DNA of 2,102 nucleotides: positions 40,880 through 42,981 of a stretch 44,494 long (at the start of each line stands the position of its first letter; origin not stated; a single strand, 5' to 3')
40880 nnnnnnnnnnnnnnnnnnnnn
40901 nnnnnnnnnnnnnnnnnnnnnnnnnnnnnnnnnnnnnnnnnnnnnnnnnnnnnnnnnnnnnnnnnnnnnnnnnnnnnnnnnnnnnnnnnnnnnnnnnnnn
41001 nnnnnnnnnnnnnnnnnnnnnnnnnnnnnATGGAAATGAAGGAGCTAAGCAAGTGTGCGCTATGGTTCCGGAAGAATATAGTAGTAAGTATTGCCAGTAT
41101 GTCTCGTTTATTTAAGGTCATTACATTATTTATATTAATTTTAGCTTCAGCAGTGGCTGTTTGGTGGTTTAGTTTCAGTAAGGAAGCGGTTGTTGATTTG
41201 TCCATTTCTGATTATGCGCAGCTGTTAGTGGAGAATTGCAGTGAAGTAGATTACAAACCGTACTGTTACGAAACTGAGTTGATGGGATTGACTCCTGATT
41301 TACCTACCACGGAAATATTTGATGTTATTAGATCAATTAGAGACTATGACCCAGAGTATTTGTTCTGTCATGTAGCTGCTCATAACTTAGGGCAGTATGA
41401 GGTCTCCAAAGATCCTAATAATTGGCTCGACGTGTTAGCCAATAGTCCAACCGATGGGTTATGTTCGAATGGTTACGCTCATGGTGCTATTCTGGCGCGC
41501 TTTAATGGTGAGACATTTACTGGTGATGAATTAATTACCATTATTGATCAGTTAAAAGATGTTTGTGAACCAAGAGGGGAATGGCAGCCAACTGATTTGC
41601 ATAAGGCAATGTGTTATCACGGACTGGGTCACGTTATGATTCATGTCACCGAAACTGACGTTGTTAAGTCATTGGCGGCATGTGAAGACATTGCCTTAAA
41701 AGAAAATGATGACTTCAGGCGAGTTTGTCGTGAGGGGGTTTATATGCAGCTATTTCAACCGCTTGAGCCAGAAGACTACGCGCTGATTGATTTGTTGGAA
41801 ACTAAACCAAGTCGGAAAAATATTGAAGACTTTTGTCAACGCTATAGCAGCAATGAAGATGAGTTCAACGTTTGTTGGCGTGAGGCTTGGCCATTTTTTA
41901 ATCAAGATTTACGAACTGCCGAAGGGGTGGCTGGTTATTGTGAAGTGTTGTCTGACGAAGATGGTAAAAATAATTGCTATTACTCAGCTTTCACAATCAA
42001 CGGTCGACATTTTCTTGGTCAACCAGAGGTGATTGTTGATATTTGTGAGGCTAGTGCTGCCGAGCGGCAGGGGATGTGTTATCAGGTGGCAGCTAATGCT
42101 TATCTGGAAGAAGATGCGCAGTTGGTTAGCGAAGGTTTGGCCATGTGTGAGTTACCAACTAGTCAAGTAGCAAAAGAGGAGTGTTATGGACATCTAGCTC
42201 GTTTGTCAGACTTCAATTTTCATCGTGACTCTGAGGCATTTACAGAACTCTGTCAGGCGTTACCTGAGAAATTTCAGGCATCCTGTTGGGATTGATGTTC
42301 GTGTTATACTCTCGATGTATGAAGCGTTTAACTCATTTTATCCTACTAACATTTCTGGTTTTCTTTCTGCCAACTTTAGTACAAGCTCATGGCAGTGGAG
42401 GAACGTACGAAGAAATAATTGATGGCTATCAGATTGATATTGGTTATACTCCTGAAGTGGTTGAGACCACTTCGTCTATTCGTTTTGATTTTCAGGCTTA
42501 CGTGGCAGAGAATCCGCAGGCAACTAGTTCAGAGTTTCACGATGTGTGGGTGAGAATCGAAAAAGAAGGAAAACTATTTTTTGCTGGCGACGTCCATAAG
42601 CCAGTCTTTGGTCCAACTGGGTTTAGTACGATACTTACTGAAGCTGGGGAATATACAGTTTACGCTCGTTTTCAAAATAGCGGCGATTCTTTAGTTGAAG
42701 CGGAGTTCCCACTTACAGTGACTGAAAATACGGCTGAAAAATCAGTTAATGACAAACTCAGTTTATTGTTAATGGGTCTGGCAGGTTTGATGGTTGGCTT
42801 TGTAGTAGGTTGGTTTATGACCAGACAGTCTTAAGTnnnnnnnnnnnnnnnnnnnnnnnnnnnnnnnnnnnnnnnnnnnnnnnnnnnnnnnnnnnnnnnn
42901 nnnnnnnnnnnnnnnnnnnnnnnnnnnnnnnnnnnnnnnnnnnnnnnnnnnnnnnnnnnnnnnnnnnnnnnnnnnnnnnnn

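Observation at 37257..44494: Four copies of a cupredoxin-like domain with a conserved all-histidine signature and no Cys/Met copper ligands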

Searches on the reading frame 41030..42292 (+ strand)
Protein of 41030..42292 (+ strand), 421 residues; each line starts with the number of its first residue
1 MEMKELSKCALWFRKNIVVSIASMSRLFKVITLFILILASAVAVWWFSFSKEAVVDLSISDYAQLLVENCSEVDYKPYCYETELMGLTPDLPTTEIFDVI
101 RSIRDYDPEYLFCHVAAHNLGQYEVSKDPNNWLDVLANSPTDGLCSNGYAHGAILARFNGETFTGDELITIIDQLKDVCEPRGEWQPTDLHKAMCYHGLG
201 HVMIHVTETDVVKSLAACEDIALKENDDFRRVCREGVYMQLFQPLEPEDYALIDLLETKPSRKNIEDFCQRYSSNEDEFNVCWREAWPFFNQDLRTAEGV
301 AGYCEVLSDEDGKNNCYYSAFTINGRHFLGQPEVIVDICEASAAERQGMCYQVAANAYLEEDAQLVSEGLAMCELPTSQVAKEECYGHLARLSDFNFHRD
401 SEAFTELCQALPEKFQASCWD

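Call 5: search_protein_families(library=pfam, proteins=[window:41030-42292:+], max_evalue=0.1)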
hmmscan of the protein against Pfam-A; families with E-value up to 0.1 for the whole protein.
window:41030-42292:+ (421 aa): 1 family
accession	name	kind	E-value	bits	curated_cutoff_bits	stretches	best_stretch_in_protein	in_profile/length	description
PF17976.7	zf-RING_12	-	0.051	14.3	25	0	120-152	27-59/73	RING/Ubox like zinc-binding domain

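Call 6: search_protein_families(library=ncbifam, proteins=[window:41030-42292:+], max_evalue=0.1)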
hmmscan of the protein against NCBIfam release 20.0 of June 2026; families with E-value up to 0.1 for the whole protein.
window:41030-42292:+ (421 aa): 0 families

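Call 43: find_homologous_proteins(query=window:41030-42292:+, max_evalue=0.001)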
Query window:41030-42292:+ (421 aa): 89 proteins with E <= 0.001 among 2537 candidates.
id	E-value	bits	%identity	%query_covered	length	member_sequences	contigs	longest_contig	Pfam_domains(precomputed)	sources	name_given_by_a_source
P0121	3.5e-277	937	100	95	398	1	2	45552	-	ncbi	-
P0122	7.0e-166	570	64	86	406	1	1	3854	-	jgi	-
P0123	2.6e-138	479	52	94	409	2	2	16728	-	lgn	-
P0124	6.3e-137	475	50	95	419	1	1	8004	-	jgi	-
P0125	3.0e-136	473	51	91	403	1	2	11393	-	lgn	-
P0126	8.0e-136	471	52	92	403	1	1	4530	-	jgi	jgi:hypothetical protein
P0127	2.4e-135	470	52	91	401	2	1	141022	-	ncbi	-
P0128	2.9e-135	469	50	94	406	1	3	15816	-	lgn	-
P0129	1.8e-134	467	48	97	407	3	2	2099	-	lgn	-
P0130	3.0e-134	466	51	93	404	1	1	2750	-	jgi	jgi:hypothetical protein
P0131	8.0e-134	465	51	93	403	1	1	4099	-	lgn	-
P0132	1.1e-133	464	49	95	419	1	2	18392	-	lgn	-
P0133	2.3e-133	463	50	93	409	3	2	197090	-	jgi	jgi:hypothetical protein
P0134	2.7e-133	463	51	93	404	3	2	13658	-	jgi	jgi:hypothetical protein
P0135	3.1e-133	463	51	92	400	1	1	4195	-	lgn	-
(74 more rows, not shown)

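Call 51: predict_structure(alignment_id=A6)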
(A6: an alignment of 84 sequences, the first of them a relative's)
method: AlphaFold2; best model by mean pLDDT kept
length: 398 residues; sequences in the alignment: 84
mean_pLDDT: 94.1   pTM: 0.87
mean pLDDT of the five models: 94.1, 93.7, 93.6, 93.2, 92.5
residues with pLDDT >= 90: 340; 70-90: 53; 50-70: 5; < 50: 0
segments of 3 or more residues with pLDDT < 50: none
pLDDT, mean of each block of 10 residues (from residue 1): 88 96 79 91 97 95 96 96 88 94 94 87 88 82 91 92 92 93 95 97 96 97 90 97 98 97 97 98 97 97 93 98 98 94 97 98 98 96 98 97
secondary structure, 60 per line:
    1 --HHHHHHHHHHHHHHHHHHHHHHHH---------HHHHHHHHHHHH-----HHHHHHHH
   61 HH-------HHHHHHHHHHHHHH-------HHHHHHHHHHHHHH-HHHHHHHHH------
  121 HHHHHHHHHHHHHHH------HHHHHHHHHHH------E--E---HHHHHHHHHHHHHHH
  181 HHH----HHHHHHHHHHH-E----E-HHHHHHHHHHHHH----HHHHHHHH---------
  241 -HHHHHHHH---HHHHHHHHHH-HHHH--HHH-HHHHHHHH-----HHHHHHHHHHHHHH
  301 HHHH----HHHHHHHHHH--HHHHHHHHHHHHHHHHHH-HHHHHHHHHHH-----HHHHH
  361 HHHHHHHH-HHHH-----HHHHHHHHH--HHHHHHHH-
elements in order: H3-26 H36-47 H53-62 H70-83 H91-104 H106-114 H121-135 H142-152 H166-183 H188-198 H207-219 H224-231 H242-249 H253-262 H264-267 H274-281 H287-304 H309-318 H321-338 H340-350 H356-368 H370-373 H379-387 H390-397

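Call 54: fold_search(model_id=the predicted structure, library=pdb)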
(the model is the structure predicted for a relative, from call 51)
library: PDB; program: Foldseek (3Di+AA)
matches with E <= 10: 745; with E <= 0.001: 0
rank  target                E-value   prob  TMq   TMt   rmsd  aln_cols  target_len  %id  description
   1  4rv1_B                8.9e-03  0.94  0.19  0.18  21.0       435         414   13  Crystal Structure of Engineered Protein. Northeast Structural Genomics Consortium (NESG) Target OR497. (released 2014-12-10)
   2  6s9o_A                2.3e-02  0.91  0.20  0.22  19.1       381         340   13  Designed Armadillo Repeat protein internal Lock1 fused to target peptide KRKRKLKFKR (released 2020-02-19)
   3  4rv1_D                2.4e-02  0.85  0.19  0.18  20.7       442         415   12  Crystal Structure of Engineered Protein. Northeast Structural Genomics Consortium (NESG) Target OR497. (released 2014-12-10)
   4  6s9p_B                3.3e-02  0.91  0.21  0.23  16.7       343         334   13  Designed Armadillo Repeat protein internal Lock2 fused to target peptide KRKAKITWKR (released 2020-02-19)
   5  6kbm_A                3.7e-02  0.90  0.22  0.19  22.1       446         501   10  Crystal structure of Vac8 bound to Atg13 (released 2019-11-27)
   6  3fex_C                4.5e-02  0.47  0.16  0.15  23.5       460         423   10  Crystal structure of the CBC-importin alpha complex. (released 2009-08-11)
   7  2qmr_B                4.7e-02  0.80  0.21  0.13  19.3       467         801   10  Karyopherin beta2/transportin (released 2007-10-30)
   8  3woz_A                5.1e-02  0.89  0.18  0.26  16.9       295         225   14  Crystal structure of CLASP2 TOG domain (TOG3) (released 2015-05-27)
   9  2ie3_A                6.5e-02  0.89  0.26  0.20  20.5       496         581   11  Structure of the Protein Phosphatase 2A Core Enzyme Bound to Tumor-inducing Toxins (released 2006-11-07)
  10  2qmr_C                6.7e-02  0.69  0.20  0.12  21.0       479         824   11  Karyopherin beta2/transportin (released 2007-10-30)
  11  7u8o_T                7.3e-02  0.63  0.19  0.18  22.6       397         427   12  Structure of porcine V-ATPase with mEAK7 and SidK, Rotary state 2 (released 2022-07-06)
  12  8y9r_A                7.9e-02  0.96  0.25  0.31  11.9       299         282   11  Crystal structure of Spiral2 microtubule-binding domain from Physcomitrella patens (released 2024-12-18)
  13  5j3v_A                7.9e-02  0.77  0.21  0.13  20.5       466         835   11  Crystal structure of human Karyopherin-beta2 bound to the histone H3 tail (released 2016-09-21)
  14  4rv1_F                7.9e-02  0.66  0.20  0.19  21.1       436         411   12  Crystal Structure of Engineered Protein. Northeast Structural Genomics Consortium (NESG) Target OR497. (released 2014-12-10)
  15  8y9r_B                8.5e-02  0.95  0.25  0.31  12.8       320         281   10  Crystal structure of Spiral2 microtubule-binding domain from Physcomitrella patens (released 2024-12-18)
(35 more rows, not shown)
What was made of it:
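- The CH domain resembles ARM/HEAT binding scaffolds (call 54).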

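Call 76: find_encoding_contigs(protein=P0121, flank=10000, max_places=2)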
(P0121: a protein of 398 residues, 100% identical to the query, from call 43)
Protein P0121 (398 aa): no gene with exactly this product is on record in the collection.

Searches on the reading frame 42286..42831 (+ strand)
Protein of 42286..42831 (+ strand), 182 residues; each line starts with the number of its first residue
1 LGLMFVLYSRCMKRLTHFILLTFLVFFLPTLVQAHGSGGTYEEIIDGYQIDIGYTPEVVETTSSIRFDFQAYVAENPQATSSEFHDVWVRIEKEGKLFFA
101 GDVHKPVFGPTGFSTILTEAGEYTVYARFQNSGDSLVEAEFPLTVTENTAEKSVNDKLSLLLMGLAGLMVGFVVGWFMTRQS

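Call 5: search_protein_families(library=pfam, proteins=[window:42286-42831:+], max_evalue=0.1)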
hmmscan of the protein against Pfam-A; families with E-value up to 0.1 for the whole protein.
window:42286-42831:+ (182 aa): 1 family
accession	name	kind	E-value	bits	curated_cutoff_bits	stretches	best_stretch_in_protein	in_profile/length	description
PF25275.1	Golvesin_C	-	0.028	14.9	31.6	1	113-157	45-89/132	Golvesin C-terminal domain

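Call 6: search_protein_families(library=ncbifam, proteins=[window:42286-42831:+], max_evalue=0.1)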
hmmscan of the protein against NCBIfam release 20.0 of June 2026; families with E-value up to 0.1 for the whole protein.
window:42286-42831:+ (182 aa): 0 families

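Call 53: find_homologous_proteins(query=window:42286-42831:+, max_evalue=0.001)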
Query window:42286-42831:+ (182 aa): 4 proteins with E <= 0.001 among 115 candidates.
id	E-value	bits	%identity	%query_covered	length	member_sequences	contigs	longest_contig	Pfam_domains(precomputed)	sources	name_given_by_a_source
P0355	1.5e-114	398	100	98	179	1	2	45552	-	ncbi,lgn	-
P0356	1.7e-48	183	51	88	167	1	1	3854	-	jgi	-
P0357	1.5e-47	180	55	82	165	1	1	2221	-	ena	-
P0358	1.2e-24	105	43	74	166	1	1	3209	-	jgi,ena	-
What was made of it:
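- Tried and rejected: A word-indexed homolog search for the N-His protein found only 4 proteins (call 53).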

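Call 74: find_encoding_contigs(protein=P0355, flank=10000, max_places=2)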
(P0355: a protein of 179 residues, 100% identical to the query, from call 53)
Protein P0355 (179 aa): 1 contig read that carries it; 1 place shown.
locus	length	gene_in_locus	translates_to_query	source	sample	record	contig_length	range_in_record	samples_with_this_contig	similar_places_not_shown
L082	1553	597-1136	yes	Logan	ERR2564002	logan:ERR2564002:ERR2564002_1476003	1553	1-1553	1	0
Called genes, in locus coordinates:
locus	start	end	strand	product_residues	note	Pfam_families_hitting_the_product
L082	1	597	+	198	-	?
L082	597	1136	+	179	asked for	-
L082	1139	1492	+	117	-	-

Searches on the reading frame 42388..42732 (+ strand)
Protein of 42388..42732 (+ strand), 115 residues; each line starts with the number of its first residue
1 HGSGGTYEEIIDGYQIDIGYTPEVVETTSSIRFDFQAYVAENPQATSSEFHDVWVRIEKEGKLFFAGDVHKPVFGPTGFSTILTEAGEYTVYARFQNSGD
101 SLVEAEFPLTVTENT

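Call 57: search_solved_structures(query=A7, max_evalue=10, show_alignments=3)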
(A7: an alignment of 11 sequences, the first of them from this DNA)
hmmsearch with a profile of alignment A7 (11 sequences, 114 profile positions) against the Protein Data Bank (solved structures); distinct sequences matched with E-value up to 10: 16.
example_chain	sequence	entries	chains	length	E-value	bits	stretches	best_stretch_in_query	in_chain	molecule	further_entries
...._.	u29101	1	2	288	0.16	15.4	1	72-97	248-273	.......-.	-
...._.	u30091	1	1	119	0.23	14.9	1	72-97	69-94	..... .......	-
2w0p_A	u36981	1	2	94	0.24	14.8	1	72-97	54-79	FILAMIN-A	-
2mtp_A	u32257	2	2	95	0.25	14.8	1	72-97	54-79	Filamin-A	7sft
2brq_A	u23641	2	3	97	0.26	14.7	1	72-97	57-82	FILAMIN A | FILAMIN-A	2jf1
9lwx_D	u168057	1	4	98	0.26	14.7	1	72-97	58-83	Filamin-A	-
3isw_A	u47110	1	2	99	0.27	14.7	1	72-97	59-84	Filamin-A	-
9lxg_A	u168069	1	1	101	0.28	14.6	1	72-97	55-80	Filamin-A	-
4p3w_A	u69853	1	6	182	0.36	14.3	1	72-97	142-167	Filamin-A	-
7sc4_A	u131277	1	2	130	0.46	13.9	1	72-97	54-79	Filamin-A/Integrin alpha-IIb light chain, form 2 chimera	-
5xr1_A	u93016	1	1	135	0.49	13.8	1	72-97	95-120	C-terminal peptide of Integrin beta-2,Filamin-A IG21 domain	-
2ee6_A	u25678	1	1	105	0.84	13.1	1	71-97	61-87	Filamin-B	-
6v3p_C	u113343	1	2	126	0.92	13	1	15-113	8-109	IgA FC receptor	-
5ayq_A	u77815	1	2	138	1.2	12.6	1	51-112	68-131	Sodium channel subunit beta-4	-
5xax_A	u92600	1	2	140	1.3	12.5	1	51-112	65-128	Sodium channel subunit beta-4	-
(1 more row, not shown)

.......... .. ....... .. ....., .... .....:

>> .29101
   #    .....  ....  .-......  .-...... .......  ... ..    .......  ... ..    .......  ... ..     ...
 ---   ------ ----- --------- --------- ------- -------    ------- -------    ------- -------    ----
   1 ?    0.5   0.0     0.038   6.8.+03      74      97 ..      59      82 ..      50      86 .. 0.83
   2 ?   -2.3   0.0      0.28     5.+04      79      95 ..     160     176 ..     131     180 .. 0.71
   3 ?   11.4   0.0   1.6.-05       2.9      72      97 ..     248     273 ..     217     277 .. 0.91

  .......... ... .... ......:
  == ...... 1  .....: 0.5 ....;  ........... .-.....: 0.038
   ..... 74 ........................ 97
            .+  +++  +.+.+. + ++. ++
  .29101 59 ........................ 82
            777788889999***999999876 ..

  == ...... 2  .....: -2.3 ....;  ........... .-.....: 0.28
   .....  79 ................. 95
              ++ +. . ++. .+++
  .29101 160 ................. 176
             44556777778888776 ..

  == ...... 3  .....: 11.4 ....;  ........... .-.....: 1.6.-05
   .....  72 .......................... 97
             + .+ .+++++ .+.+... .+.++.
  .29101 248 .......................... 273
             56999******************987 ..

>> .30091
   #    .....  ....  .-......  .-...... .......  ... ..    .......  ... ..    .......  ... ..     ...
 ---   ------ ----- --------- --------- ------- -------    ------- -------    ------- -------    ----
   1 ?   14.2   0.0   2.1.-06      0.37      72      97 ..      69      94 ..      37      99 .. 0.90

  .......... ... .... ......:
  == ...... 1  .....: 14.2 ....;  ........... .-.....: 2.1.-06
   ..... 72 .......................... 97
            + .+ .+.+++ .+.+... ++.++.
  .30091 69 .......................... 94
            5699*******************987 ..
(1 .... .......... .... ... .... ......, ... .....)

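Call 58: search_protein_families(library=pfam, alignment_id=A7, max_evalue=10)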
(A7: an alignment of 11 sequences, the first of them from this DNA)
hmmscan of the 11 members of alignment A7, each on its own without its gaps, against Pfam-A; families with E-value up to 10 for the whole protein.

A. member 1, seq(115 aa): 0 families

B. families by the number of members that match (of 11 scanned): 8 families
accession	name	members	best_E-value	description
PF07495.19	Y_Y_Y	2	0.04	Y_Y_Y domain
PF07523.18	Big_3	1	0.0074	Bacterial Ig-like domain (group 3)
PF16151.10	DUF4859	1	0.043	Domain of unknown function (DUF4859)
PF00630.25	Filamin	1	0.051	Filamin/ABP280 repeat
PF01523.21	PmbA_TldD_1st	1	0.091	PmbA/TldA metallopeptidase domain 1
PF05284.17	DUF736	1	0.13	Protein of unknown function (DUF736)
PF16640.11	Big_3_5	1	0.13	Bacterial Ig-like domain (group 3)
PF17785.7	PUA_3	1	0.24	PUA-like domain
